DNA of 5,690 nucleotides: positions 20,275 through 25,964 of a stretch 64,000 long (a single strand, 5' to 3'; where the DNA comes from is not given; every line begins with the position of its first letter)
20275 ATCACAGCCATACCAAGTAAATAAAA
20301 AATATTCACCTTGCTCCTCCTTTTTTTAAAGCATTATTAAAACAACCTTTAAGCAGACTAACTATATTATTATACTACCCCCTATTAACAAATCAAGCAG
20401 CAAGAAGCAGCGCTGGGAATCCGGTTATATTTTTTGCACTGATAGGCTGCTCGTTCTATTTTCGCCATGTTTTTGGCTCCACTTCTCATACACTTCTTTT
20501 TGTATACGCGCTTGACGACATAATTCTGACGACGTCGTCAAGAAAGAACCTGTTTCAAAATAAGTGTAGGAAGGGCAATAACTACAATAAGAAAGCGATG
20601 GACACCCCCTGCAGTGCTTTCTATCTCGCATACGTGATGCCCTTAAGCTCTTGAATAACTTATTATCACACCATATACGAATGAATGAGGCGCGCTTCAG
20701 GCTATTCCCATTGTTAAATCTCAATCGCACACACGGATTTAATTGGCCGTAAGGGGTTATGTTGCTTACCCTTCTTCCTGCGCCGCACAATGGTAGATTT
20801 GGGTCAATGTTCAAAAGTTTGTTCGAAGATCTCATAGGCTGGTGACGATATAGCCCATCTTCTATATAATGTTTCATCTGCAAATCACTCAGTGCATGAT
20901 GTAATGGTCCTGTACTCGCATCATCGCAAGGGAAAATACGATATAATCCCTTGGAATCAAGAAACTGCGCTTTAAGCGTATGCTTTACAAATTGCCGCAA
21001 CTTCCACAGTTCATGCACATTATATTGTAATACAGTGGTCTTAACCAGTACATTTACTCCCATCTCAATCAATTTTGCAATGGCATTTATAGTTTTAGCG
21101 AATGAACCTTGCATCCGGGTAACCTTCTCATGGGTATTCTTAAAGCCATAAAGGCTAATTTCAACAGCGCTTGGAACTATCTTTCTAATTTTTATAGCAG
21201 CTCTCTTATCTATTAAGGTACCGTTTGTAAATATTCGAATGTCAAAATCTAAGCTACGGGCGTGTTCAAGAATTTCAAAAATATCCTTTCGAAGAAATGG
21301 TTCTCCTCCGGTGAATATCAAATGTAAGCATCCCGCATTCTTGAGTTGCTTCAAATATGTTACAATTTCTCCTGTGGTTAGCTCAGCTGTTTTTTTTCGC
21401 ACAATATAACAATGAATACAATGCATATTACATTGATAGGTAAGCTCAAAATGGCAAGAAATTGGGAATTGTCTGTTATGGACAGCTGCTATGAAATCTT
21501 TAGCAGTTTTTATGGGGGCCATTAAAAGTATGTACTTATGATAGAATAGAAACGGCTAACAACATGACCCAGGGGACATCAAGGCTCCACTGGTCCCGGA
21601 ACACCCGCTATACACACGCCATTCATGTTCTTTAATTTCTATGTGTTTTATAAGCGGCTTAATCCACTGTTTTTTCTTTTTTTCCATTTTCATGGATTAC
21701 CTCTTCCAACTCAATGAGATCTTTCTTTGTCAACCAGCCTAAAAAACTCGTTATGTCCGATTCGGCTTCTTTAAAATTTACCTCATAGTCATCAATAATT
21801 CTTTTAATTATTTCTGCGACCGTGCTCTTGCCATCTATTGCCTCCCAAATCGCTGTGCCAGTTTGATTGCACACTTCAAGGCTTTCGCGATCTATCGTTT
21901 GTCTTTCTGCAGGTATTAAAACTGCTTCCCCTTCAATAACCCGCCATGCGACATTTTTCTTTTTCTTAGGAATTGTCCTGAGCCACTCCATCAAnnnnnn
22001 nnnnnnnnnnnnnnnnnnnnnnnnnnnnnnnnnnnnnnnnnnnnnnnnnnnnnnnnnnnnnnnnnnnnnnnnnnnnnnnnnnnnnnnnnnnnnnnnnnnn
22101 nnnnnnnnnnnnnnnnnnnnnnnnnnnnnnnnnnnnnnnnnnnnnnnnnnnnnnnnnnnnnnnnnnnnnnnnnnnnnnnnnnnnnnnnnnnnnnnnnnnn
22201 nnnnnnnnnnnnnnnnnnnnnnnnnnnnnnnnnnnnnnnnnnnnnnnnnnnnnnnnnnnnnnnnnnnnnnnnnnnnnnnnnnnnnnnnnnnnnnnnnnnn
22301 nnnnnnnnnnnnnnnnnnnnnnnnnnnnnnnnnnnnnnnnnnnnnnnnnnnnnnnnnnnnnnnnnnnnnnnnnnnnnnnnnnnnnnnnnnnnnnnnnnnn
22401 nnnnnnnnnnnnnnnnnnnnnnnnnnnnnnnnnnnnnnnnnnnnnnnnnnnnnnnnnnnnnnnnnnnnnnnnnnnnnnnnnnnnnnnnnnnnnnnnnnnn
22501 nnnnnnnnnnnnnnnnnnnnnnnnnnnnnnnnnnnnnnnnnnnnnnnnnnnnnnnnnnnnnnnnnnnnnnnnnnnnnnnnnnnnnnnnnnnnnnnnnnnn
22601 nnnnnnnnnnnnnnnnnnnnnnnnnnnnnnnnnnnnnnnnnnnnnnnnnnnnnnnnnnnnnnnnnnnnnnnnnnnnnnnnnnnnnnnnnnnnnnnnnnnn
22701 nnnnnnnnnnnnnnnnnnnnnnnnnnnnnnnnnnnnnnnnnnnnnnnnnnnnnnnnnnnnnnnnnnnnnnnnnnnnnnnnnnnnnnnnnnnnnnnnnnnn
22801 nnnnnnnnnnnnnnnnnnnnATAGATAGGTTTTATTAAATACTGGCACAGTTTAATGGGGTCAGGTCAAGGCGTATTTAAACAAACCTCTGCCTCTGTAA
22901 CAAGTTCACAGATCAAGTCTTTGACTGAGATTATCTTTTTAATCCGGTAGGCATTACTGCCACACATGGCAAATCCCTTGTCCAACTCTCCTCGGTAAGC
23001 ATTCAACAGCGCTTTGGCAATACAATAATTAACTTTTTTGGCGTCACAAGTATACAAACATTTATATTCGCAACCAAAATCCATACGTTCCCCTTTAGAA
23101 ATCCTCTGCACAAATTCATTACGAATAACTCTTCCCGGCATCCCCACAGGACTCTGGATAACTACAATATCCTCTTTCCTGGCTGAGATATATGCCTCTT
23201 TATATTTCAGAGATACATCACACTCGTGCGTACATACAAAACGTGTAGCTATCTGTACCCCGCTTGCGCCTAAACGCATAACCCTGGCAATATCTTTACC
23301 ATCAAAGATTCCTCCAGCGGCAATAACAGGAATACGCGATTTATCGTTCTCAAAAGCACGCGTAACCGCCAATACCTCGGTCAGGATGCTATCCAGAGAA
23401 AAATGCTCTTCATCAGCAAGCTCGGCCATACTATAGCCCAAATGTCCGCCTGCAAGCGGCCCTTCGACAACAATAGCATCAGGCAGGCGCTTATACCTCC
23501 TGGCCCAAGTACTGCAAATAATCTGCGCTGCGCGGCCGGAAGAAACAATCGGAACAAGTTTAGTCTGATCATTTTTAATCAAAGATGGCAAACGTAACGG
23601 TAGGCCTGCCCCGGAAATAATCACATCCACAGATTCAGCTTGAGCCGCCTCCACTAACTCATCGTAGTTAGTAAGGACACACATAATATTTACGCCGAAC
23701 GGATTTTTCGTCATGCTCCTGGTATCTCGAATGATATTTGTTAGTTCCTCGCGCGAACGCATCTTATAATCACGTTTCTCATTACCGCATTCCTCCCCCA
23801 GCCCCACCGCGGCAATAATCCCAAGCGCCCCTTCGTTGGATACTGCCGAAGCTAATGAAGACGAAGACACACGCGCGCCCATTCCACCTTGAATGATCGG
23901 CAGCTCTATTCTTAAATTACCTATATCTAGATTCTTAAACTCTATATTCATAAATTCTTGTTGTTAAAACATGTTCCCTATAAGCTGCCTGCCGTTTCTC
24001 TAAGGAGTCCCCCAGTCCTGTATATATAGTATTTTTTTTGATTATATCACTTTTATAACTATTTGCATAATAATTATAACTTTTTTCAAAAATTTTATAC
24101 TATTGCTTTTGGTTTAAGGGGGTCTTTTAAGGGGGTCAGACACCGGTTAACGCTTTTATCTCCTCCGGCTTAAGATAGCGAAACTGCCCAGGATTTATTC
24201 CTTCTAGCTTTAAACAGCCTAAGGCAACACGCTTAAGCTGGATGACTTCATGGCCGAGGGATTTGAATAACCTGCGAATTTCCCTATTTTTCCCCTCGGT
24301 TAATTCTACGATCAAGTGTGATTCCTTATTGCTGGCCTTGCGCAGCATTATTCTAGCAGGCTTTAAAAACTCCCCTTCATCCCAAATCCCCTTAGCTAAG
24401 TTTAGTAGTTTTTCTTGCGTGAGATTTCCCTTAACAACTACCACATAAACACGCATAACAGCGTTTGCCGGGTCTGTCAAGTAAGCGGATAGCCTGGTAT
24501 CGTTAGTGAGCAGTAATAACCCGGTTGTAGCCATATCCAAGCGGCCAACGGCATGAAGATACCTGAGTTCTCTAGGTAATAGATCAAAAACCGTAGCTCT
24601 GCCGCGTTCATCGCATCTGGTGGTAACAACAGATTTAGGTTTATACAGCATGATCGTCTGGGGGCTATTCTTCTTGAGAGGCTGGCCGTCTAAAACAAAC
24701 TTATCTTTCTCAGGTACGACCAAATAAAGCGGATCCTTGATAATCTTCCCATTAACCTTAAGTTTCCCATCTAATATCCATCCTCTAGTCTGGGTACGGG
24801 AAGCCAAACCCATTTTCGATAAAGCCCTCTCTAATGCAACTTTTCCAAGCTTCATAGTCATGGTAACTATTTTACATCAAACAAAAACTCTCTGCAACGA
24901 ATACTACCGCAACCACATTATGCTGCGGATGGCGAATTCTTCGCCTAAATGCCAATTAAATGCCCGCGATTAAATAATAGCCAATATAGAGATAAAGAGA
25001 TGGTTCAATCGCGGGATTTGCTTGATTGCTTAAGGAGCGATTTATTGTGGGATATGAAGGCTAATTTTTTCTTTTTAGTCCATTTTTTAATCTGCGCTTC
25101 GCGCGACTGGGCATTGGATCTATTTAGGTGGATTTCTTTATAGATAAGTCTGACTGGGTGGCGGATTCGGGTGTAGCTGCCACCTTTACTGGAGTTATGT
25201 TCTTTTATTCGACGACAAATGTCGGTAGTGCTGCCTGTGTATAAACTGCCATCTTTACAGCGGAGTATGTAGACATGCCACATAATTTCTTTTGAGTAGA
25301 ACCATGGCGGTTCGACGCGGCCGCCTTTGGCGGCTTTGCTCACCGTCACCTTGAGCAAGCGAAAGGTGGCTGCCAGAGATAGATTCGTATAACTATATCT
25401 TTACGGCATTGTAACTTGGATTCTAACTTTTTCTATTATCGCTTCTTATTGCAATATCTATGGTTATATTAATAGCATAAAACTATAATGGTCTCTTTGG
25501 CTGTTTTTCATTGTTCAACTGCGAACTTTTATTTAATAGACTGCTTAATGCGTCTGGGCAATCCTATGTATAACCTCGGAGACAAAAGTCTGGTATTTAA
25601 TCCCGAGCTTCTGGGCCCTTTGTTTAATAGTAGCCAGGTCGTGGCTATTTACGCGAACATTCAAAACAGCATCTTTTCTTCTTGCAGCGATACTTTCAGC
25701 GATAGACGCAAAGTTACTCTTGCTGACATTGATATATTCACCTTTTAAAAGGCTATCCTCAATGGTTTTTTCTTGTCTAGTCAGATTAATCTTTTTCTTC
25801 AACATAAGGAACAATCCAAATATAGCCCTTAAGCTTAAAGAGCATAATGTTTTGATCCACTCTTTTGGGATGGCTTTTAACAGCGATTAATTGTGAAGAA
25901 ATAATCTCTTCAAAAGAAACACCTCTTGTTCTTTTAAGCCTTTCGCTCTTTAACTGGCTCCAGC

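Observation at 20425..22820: HprK-related kinase + PqqD-like RRE + radical-SAM/SPASM cluster: RiPP-like peptide maturation system with no annotated precursor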

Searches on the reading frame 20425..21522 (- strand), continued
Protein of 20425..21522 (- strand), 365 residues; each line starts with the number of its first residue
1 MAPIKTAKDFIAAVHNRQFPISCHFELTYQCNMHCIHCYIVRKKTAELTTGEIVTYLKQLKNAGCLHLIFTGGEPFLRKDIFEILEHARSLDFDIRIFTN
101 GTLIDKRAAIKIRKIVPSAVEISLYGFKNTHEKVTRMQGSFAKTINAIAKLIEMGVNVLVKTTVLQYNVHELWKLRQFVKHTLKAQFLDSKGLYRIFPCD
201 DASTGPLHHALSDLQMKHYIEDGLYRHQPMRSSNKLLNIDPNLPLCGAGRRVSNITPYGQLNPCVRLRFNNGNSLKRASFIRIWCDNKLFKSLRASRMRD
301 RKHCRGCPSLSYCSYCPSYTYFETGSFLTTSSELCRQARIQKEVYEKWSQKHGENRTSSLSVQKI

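Call 87: find_encoding_contigs(protein=P0287, flank=5000, max_places=1)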
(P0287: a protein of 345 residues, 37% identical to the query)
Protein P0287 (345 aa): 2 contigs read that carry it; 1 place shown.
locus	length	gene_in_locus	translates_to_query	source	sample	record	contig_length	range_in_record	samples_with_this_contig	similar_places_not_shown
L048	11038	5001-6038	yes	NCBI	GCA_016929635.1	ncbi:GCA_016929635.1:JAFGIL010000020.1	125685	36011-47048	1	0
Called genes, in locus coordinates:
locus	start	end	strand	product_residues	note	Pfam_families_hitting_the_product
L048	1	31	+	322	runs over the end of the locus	PF02463:SMC_N, PF00005:ABC_tran, PF13304:AAA_21 (weak), PF08352:oligo_HPY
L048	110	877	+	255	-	PF00005:ABC_tran, PF02463:SMC_N (weak), PF13304:AAA_21 (faint)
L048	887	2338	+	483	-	PF01743:PolyA_pol, PF12627:PolyA_pol_RNAbd, PF01966:HD (weak)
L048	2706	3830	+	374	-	PF13487:HD_5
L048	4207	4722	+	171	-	-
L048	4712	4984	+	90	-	PF05402:PqqD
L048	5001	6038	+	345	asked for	PF04055:Radical_SAM, PF13353:Fer4_12 (weak), PF13186:SPASM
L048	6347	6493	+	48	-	-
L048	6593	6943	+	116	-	PF00717:Peptidase_S24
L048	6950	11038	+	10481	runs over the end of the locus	-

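Call 88: find_encoding_contigs(protein=P0305, flank=5000, max_places=1)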
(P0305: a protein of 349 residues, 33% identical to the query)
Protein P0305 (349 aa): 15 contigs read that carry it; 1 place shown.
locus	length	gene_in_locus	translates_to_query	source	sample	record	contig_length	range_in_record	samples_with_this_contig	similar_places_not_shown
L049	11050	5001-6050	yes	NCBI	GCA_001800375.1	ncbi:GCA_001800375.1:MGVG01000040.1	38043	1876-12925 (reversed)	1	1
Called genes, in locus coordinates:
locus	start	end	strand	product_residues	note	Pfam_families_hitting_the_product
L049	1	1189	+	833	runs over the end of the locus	PF07963:N_methyl (faint), PF13620:CarboxypepD_reg, PF13715:CarbopepD_reg_2 (faint)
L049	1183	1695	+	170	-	PF07963:N_methyl (weak)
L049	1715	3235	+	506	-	-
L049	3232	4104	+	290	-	PF27840:ScmC (weak)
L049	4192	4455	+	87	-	PF05402:PqqD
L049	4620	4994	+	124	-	-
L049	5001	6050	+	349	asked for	PF13353:Fer4_12 (faint), PF04055:Radical_SAM, PF13186:SPASM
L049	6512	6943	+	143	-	PF02082:Rrf2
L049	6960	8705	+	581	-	-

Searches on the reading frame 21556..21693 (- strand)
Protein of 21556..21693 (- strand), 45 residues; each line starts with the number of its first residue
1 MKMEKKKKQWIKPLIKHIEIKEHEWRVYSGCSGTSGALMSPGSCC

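Call 3: search_protein_families(library=ncbifam, proteins=[window:21556-21693:-], max_evalue=0.01)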
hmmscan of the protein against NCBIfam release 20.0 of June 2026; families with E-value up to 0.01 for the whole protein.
window:21556-21693:- (45 aa): 0 families

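Call 4: search_protein_families(library=pfam, proteins=[window:21556-21693:-], max_evalue=0.01)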
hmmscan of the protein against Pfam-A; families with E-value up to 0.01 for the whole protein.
window:21556-21693:- (45 aa): 0 families

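Call 47: search_protein_families(library=ncbifam, proteins=[window:21559-21693:-], max_evalue=10)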
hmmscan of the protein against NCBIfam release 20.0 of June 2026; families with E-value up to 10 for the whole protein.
seq(45 aa): 1 family
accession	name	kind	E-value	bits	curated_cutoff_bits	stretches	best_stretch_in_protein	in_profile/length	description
NF008260.0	PRK11031.1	equivalog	0.15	11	624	1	4-38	186-218/496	guanosine-5'-triphosphate,3'-diphosphate diphosphatase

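Call 48: search_protein_families(library=pfam, proteins=[window:21559-21693:-], max_evalue=10)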
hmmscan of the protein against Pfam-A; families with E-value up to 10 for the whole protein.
seq(45 aa): 0 families
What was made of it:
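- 21556..21693 (-): Precursor peptide gene: 45 aa, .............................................. It overlaps the 3' end of the PqqD gene by 35 nt in another frame. No Pfam or NCBIfam family matches these peptides (calls 47, 48).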

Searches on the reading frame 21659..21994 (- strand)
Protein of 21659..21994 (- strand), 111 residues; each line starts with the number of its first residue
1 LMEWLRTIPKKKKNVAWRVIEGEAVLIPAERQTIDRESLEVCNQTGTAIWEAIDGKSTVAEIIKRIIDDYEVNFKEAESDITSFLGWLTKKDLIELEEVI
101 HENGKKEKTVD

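Call 3: search_protein_families(library=ncbifam, proteins=[window:21659-21994:-], max_evalue=0.01)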
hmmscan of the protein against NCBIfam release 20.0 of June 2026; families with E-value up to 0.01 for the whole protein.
window:21659-21994:- (111 aa): 7 families
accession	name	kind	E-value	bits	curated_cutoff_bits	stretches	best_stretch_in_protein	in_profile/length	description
NF033536.1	lasso_PqqD_Bac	exception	4.3e-10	39.6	80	1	44-95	36-87/88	lasso peptide biosynthesis PqqD family chaperone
TIGR03859.1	PQQ_PqqD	equivalog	1.2e-07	31.5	46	1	41-95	28-81/81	pyrroloquinoline quinone biosynthesis peptide chaperone PqqD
TIGR04302.1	geo_PqqD_fam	equivalog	5.2e-06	26.8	100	1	42-94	49-100/102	GeoRSP system PqqD family peptide chaperone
TIGR04248.1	SCM_PqqD_rel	equivalog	2e-05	24.7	100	1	42-95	29-82/84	SynChlorMet cassette protein ScmD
NF002535.0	PRK02079.1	equivalog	4e-05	23.3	101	1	43-96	39-91/92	pyrroloquinoline quinone biosynthesis peptide chaperone PqqD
NF050069.2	PqqD_rel_WgkC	exception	8.6e-05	22.5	110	1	41-94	33-86/103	PqqD family peptide maturation chaperone WgkC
NF033530.1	lasso_PqqD_Strm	exception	0.00026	21.1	70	1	43-93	27-77/78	lasso peptide biosynthesis PqqD family chaperone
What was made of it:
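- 21659..21994 (-): Discrete PqqD-type RiPP recognition element (110-111 aa; the likely start is the ATG at 21991). The best NCBIfam hit is lasso_PqqD_Bac, 4.3e-10, below its cut-off (call 3).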

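Call 4: search_protein_families(library=pfam, proteins=[window:21659-21994:-], max_evalue=0.01)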
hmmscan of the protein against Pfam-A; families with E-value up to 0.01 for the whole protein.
window:21659-21994:- (111 aa): 1 family
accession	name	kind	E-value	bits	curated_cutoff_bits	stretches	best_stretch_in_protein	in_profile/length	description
PF05402.18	PqqD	-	1.3e-13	51.5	23.4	1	39-94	12-67/67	Coenzyme PQQ synthesis protein D (PqqD)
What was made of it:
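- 21659..21994 (-): PF05402 scores 51.5 bits, above the gathering score (call 4).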

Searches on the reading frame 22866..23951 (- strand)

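Call 3: search_protein_families(library=ncbifam, proteins=[window:22866-23951:-], max_evalue=0.01)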
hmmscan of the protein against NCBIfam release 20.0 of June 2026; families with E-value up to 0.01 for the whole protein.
window:22866-23951:- (361 aa): 17 families
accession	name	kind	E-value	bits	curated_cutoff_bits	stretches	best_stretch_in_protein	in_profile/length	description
TIGR03151.1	enACPred_II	equivalog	3.6e-56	190.7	453.1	1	13-356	8-302/307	enoyl-[acyl-carrier-protein] reductase FabK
NF003652.0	PRK05286.2-5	equivalog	8.3e-06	25.2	267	1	196-239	283-326/353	quinone-dependent dihydroorotate dehydrogenase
TIGR01302.1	IMP_dehydrog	equivalog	3.8e-05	22.7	481.5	0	202-244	323-365/450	IMP dehydrogenase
TIGR02151.1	IPP_isom_2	equivalog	0.00019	20.5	281.3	1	202-241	255-294/338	type 2 isopentenyl-diphosphate Delta-isomerase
NF003966.0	PRK05458.1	equivalog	0.00037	19.9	344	1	204-245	200-241/327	GMP reductase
NF005574.0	PRK07259.1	equivalog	0.00038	19.5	269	1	204-243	235-274/304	dihydroorotate dehydrogenase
NF002702.0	PRK02506.1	equivalog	0.00043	19.5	301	1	189-238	225-275/313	dihydroorotate oxidase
NF003645.0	PRK05286.1-2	equivalog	0.00045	19.2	366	1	192-239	276-321/359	quinone-dependent dihydroorotate dehydrogenase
NF008398.0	PRK11197.1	subfamily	0.00046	19.1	376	1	186-240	280-334/381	L-lactate dehydrogenase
TIGR01304.1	IMP_DH_rel_2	equivalog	0.00047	19.5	342.1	0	9-52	37-79/365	GuaB3 family IMP dehydrogenase-related protein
TIGR01037.2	pyrD_sub1_fam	subfamily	0.0005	19.2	270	1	205-270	233-297/300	dihydroorotate dehydrogenase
NF003647.0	PRK05286.1-5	equivalog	0.0013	17.7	619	1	196-240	277-321/354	quinone-dependent dihydroorotate dehydrogenase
NF003302.0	PRK04302.1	subfamily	0.0014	18.4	132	1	197-242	164-209/223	triose-phosphate isomerase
NF003646.0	PRK05286.1-4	equivalog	0.0014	17.5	457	1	203-239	286-322/341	quinone-dependent dihydroorotate dehydrogenase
TIGR01306.1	GMP_reduct_2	equivalog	0.0019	17.8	465.65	1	204-244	196-236/321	GMP reductase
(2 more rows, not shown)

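Call 4: search_protein_families(library=pfam, proteins=[window:22866-23951:-], max_evalue=0.01)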
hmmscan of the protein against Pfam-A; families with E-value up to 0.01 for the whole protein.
window:22866-23951:- (361 aa): 5 families
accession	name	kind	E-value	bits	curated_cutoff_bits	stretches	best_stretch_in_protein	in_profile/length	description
PF03060.21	NMO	-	4e-62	211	28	2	95-352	101-330/331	Nitronate monooxygenase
PF01645.23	Glu_synthase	-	8.5e-07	28.9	20.4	1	154-246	226-315/369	Conserved region in glutamate synthase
PF00478.31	IMPDH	-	1.8e-06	27.6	25.6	1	195-246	195-247/345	IMP dehydrogenase / GMP reductase domain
PF01180.27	DHO_dh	-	6.1e-06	26.1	27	1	197-239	230-273/291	Dihydroorotate dehydrogenase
PF01070.24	FMN_dh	-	0.00084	18.9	24.9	1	195-238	262-305/350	FMN-dependent dehydrogenase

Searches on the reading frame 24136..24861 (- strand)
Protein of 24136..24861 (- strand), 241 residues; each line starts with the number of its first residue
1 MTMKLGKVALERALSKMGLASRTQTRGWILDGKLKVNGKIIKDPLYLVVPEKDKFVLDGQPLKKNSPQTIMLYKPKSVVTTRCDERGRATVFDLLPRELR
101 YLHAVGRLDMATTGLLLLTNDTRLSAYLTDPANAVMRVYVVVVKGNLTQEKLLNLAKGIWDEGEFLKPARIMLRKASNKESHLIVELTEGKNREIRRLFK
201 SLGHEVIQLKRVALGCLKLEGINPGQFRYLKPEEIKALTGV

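Call 61: search_protein_families(library=pfam, proteins=[window:24136-24861:-], max_evalue=0.01)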
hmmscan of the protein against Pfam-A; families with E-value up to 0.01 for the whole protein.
window:24136-24861:- (241 aa): 2 families
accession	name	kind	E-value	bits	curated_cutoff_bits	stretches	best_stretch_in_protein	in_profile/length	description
PF00849.27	PseudoU_synth_2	-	1.2e-17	65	26.8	1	69-200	2-151/152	RNA pseudouridylate synthase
PF01479.30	S4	-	1.5e-08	34.6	22.8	1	13-50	6-44/48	S4 domain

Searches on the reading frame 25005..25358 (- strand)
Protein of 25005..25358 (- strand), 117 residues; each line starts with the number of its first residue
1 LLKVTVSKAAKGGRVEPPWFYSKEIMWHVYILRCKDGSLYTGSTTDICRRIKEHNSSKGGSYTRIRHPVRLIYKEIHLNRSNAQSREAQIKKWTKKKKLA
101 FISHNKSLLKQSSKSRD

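Call 86: search_protein_families(library=pfam, proteins=[window:25005-25358:-], max_evalue=0.001)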
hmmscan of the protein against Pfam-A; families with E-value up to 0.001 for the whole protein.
window:25005-25358:- (117 aa): 1 family
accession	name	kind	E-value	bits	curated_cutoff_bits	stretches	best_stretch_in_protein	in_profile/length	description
PF01541.30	GIY-YIG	-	6.2e-21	74.9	22.6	1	26-98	1-76/78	GIY-YIG catalytic domain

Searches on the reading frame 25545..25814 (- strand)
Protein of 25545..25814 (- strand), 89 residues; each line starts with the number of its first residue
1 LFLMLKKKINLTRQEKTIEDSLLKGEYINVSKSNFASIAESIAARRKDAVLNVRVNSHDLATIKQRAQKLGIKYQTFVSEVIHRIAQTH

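Call 86: search_protein_families(library=pfam, proteins=[window:25545-25814:-], max_evalue=0.001)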
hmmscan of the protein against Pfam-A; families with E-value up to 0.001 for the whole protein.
window:25545-25814:- (89 aa): 2 families
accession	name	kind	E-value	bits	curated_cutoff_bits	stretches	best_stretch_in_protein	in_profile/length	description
PF12441.14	CopG_antitoxin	-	4.4e-06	27.8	28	1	26-83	23-77/79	CopG antitoxin of type II toxin-antitoxin system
PF21983.2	NikA-like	-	0.00015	22.3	27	1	45-79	1-35/72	Mobilization protein NikA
